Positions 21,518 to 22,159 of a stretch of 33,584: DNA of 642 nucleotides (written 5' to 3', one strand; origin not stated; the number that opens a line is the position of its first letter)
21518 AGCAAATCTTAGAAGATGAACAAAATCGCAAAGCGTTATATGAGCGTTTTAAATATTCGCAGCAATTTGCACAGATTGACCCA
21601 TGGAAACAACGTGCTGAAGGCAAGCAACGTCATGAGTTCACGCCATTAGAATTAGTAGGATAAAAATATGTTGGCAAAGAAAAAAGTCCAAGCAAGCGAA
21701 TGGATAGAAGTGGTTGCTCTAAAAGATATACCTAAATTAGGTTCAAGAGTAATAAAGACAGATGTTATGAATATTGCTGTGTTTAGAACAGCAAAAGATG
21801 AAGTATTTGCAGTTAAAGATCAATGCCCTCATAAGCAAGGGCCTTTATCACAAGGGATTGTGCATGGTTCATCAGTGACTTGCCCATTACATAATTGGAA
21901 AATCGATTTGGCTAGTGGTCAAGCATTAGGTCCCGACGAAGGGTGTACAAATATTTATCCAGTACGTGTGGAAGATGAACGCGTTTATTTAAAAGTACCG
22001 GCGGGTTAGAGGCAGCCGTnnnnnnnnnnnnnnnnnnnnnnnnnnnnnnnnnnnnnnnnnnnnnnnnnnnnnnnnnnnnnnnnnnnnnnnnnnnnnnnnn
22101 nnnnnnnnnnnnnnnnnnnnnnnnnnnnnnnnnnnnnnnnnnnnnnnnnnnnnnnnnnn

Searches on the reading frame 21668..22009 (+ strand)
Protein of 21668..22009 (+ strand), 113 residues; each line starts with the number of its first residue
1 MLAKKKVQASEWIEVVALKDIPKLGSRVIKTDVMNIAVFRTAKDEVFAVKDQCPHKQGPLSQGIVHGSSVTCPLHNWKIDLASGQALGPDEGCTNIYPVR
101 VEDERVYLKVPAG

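Call 7: search_protein_families(library=pfam, proteins=[window:21668-22009:+], max_evalue=0.0001)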
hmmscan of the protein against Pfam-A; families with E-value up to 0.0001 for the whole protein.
window:21668-22009:+ (113 aa): 2 families
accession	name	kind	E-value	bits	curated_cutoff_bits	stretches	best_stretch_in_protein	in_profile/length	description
PF13806.12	Rieske_2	-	1.2e-18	67.3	27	1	11-108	1-103/104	Rieske-like [2Fe-2S] domain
PF00355.32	Rieske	-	1.2e-16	60.8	20.3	1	11-97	1-87/88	Rieske [2Fe-2S] domain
